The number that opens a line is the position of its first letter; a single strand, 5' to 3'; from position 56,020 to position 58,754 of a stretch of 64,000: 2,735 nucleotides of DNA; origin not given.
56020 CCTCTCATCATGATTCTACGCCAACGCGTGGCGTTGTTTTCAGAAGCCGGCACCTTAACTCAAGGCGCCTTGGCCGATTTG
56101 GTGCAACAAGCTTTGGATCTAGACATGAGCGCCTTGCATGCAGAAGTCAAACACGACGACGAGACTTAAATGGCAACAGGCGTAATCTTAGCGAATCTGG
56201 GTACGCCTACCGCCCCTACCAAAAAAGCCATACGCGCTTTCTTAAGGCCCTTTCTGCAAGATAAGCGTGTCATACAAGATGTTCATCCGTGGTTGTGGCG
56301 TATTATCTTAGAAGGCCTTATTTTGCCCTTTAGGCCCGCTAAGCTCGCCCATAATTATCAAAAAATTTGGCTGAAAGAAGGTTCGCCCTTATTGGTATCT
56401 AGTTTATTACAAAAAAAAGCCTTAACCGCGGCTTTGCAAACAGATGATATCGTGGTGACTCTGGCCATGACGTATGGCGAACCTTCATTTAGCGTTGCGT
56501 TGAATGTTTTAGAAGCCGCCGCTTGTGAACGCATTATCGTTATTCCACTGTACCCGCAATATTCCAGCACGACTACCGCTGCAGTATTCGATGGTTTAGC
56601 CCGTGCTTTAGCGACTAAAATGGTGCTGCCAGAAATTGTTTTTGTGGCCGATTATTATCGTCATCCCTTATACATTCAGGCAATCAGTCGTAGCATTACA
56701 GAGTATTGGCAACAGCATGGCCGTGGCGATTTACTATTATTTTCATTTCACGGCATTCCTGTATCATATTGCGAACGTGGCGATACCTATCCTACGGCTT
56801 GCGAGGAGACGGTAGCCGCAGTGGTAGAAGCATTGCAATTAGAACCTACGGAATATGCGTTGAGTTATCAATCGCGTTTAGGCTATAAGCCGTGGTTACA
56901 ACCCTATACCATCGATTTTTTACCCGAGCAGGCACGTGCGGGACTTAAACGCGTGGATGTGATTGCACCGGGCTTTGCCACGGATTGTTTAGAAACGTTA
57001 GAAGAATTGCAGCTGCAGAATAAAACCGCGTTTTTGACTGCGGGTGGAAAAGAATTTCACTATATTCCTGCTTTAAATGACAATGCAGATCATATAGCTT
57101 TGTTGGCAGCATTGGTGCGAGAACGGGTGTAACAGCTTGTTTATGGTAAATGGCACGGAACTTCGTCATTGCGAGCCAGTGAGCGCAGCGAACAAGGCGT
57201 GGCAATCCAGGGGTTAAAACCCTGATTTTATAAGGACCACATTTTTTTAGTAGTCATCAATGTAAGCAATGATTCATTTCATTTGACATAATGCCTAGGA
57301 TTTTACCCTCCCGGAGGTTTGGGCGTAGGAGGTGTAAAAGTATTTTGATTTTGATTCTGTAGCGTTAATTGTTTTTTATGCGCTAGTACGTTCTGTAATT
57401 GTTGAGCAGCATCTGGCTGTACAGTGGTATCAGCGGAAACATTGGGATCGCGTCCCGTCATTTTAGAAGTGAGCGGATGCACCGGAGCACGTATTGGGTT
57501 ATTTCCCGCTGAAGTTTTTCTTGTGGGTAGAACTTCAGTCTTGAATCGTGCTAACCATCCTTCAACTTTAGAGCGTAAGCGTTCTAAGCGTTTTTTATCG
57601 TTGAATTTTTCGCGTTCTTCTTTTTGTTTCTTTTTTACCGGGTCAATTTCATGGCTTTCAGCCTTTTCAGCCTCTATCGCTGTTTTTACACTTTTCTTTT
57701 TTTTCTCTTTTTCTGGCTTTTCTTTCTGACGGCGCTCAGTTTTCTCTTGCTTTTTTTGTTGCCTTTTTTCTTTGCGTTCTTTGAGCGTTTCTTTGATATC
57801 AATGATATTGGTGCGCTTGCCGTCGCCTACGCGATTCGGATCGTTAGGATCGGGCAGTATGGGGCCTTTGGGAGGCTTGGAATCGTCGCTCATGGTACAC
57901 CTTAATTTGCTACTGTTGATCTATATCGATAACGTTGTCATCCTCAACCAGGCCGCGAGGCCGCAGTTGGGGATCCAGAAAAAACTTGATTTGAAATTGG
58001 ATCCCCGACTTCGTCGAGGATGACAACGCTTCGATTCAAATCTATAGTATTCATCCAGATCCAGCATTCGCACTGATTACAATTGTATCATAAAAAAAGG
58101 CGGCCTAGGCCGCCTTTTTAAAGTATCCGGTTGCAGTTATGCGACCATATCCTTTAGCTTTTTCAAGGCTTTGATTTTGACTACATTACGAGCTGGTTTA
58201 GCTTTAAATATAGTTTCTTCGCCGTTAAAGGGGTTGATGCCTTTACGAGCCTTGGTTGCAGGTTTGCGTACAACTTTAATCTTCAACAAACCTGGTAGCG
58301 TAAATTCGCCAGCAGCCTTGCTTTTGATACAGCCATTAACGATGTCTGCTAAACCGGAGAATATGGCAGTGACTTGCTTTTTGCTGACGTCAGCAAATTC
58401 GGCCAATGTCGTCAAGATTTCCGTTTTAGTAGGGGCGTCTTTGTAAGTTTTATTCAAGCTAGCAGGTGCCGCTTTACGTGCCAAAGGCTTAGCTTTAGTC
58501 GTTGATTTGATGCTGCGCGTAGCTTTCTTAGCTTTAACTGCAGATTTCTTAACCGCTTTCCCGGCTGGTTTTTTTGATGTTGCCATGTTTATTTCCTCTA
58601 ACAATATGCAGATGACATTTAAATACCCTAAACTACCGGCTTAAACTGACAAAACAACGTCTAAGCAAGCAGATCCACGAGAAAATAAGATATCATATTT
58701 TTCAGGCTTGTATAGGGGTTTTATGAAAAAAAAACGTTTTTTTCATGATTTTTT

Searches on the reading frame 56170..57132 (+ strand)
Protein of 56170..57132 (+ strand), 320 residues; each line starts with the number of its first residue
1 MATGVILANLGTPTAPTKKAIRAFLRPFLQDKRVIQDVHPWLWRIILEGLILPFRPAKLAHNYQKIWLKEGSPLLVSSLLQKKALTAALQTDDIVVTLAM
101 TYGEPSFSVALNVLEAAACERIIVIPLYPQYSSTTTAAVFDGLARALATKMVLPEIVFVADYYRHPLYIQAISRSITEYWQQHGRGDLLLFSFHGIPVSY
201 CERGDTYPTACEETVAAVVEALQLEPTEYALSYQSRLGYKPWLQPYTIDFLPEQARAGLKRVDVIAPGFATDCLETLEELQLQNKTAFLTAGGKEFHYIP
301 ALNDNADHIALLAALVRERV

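Call 65: search_protein_families(library=pfam, proteins=[window:56170-57132:+], max_evalue=0.00001)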
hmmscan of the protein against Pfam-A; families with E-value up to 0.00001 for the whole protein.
window:56170-57132:+ (320 aa): 1 family
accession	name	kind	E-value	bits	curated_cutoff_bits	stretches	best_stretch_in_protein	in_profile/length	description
PF00762.24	Ferrochelatase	-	6.8e-106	354.3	27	1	3-319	2-316/317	Ferrochelatase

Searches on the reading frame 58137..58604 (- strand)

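Call 65: search_protein_families(library=pfam, proteins=[window:58137-58604:-], max_evalue=0.00001)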
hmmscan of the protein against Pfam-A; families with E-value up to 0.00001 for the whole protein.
window:58137-58604:- (155 aa): 1 family
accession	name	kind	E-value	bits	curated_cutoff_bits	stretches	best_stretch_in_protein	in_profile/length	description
PF00216.26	Bac_DNA_binding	-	4.7e-14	52.8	22.4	1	59-154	2-89/90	Bacterial DNA-binding protein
